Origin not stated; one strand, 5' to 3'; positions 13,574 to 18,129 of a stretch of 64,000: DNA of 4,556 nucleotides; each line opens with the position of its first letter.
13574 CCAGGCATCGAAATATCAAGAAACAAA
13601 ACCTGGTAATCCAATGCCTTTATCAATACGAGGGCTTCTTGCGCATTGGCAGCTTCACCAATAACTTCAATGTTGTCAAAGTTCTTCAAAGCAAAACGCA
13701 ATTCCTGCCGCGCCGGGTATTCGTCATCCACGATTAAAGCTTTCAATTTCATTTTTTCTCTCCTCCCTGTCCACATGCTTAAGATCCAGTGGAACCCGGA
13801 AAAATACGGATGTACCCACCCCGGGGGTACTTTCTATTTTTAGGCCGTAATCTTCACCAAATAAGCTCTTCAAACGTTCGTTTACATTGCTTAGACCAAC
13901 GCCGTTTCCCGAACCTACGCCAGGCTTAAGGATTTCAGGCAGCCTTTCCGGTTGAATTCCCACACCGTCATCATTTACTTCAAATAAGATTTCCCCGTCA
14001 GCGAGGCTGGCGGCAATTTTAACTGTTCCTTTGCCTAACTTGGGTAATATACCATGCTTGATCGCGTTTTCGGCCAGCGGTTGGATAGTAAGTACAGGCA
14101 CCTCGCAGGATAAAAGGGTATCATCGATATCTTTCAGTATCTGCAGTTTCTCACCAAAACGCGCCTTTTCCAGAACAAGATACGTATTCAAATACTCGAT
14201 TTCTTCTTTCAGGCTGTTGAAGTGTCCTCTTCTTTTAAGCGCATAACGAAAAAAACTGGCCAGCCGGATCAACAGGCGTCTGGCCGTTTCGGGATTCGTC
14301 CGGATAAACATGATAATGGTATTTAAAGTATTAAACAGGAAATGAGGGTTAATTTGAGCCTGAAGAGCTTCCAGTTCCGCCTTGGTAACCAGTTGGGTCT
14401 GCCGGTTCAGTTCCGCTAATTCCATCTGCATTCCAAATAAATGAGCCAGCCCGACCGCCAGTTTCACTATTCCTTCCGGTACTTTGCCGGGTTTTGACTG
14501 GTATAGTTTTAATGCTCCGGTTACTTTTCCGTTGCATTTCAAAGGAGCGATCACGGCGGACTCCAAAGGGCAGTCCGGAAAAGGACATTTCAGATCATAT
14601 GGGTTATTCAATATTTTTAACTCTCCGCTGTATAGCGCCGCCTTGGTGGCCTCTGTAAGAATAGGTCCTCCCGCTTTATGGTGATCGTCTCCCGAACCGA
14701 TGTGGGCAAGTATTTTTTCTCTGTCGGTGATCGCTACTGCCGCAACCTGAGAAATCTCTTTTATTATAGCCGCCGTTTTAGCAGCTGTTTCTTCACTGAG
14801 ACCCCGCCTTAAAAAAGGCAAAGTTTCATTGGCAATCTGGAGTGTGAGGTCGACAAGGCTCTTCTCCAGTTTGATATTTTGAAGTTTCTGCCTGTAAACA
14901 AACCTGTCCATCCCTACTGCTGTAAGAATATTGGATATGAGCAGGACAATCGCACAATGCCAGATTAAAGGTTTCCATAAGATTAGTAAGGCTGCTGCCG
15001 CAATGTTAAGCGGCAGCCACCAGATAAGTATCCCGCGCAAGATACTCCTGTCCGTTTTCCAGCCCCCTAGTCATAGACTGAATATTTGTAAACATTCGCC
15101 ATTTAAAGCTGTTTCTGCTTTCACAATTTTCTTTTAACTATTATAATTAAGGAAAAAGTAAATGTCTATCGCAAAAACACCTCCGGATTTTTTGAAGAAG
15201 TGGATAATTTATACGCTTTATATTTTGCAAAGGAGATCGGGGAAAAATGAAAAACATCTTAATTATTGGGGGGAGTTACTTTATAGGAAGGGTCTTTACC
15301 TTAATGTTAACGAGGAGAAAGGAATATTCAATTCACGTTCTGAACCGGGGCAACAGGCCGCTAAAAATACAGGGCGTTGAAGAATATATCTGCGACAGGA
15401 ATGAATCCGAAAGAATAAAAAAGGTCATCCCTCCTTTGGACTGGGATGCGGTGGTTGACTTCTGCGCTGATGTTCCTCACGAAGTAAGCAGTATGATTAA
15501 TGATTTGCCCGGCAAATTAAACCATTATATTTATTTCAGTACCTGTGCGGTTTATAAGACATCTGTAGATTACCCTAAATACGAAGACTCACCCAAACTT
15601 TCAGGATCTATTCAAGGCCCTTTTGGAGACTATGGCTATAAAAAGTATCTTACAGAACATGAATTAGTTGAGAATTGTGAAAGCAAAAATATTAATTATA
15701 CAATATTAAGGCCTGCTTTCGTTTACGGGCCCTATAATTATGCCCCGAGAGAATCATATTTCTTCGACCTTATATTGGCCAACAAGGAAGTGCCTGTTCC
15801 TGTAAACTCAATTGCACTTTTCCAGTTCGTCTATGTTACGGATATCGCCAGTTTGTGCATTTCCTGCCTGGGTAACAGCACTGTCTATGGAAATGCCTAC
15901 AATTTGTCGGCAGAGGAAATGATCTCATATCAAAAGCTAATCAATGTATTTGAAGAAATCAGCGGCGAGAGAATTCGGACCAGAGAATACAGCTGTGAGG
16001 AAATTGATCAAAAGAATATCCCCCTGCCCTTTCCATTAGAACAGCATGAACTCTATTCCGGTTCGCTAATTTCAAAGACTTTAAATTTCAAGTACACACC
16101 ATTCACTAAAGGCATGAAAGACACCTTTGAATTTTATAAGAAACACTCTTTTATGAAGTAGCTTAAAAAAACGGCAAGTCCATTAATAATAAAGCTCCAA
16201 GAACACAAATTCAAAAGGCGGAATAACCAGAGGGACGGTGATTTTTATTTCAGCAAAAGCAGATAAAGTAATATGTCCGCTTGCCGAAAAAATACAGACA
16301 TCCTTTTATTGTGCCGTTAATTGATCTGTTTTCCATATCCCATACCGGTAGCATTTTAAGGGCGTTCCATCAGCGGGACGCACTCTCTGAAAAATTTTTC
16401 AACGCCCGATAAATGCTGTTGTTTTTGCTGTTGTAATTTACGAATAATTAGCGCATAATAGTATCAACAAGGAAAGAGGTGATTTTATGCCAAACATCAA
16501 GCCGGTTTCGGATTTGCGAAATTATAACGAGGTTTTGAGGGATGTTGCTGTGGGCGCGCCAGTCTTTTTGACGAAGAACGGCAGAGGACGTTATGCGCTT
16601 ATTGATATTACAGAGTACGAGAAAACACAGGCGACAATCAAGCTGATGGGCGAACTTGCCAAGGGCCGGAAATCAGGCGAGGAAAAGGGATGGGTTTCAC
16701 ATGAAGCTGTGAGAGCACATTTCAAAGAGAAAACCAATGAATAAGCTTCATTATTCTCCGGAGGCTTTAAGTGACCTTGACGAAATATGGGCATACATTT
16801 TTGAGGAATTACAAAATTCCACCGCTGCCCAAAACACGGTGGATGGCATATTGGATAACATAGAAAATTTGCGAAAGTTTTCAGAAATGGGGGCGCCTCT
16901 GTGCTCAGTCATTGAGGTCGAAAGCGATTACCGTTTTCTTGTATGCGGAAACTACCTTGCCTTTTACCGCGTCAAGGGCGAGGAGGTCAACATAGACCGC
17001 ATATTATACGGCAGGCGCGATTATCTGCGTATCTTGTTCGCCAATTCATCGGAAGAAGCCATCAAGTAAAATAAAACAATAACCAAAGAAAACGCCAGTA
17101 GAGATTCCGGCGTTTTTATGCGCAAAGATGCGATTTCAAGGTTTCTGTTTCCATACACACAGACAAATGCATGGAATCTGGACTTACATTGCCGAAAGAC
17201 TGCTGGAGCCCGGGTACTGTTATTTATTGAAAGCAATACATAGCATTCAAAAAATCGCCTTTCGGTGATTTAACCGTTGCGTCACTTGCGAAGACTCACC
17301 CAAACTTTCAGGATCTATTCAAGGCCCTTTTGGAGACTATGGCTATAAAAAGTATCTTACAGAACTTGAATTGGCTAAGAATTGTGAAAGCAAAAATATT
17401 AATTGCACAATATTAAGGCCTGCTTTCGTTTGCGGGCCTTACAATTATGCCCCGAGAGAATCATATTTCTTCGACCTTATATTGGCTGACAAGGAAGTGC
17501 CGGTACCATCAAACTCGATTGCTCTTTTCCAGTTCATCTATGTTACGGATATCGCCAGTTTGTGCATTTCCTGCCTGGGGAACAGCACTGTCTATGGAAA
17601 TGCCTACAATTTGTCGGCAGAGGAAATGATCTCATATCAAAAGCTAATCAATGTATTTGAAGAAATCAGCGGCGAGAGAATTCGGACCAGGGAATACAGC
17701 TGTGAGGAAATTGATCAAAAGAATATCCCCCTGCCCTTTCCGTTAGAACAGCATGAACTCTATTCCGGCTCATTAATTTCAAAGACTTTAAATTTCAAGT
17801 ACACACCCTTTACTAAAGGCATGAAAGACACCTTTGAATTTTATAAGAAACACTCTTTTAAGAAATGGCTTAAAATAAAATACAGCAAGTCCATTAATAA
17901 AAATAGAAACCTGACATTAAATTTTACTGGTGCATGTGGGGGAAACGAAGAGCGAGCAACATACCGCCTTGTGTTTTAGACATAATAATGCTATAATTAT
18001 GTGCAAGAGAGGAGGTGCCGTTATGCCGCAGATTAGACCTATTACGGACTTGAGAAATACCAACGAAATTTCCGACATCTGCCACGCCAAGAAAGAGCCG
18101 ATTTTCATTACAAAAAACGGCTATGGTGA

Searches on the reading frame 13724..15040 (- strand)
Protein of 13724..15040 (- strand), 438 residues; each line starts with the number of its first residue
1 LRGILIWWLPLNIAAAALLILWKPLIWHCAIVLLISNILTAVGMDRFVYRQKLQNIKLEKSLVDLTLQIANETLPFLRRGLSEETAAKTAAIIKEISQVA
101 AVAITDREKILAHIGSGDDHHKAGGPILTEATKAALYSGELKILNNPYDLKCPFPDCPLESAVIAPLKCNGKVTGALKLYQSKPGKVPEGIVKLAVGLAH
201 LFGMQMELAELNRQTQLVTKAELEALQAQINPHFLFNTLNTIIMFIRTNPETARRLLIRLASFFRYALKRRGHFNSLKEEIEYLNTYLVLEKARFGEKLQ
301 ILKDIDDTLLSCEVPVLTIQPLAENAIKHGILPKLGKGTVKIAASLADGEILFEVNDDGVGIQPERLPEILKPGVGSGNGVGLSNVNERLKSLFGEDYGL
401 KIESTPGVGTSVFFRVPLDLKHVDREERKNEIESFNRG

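Call 88: search_protein_families(library=pfam, proteins=[window:13724-15040:-], max_evalue=0.001)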
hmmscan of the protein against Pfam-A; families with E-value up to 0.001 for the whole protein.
window:13724-15040:- (438 aa): 4 families
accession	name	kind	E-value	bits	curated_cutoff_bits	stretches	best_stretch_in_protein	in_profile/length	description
PF06580.19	His_kinase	-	2.3e-27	95.5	25.2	1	221-299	1-81/81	Histidine kinase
PF02518.31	HATPase_c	-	1.6e-16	61.1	26.4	1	319-419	10-110/111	Histidine kinase-, DNA gyrase B-, and HSP90-like ATPase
PF15714.11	SpoVT_C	-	8.3e-06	26.3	27.5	1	84-207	4-128/128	Stage V sporulation protein T C-terminal, transcription factor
PF13185.12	GAF_2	-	0.00039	21.1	28.6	1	90-203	12-132/136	GAF domain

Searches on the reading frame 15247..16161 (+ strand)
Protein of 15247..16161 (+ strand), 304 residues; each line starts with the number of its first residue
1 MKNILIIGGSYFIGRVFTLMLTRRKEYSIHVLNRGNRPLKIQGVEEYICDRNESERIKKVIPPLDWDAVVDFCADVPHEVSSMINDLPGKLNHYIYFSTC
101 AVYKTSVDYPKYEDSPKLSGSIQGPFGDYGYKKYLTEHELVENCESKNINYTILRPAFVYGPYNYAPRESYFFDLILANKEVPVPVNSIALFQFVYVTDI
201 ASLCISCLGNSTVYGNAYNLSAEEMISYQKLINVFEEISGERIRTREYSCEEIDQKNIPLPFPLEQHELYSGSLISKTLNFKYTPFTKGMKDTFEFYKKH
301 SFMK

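Call 88: search_protein_families(library=pfam, proteins=[window:15247-16161:+], max_evalue=0.001)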
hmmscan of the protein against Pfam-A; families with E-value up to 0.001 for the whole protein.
window:15247-16161:+ (304 aa): 2 families
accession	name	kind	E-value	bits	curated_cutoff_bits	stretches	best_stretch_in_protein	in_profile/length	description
PF01370.27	Epimerase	-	7.1e-19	68.6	20.9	1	92-220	108-239/240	NAD dependent epimerase/dehydratase family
PF05368.20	NmrA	-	1.8e-05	24.9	27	0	180-266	174-258/298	NmrA-like family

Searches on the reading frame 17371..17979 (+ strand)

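Call 88: search_protein_families(library=pfam, proteins=[window:17371-17979:+], max_evalue=0.001)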
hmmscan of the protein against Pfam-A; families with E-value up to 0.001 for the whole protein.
window:17371-17979:+ (202 aa): 2 families
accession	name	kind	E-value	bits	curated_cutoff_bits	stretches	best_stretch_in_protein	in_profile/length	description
PF01370.27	Epimerase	-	7.2e-05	22.8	20.9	1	5-81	157-239/240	NAD dependent epimerase/dehydratase family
PF05368.20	NmrA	-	0.00057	20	27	1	42-127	175-258/298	NmrA-like family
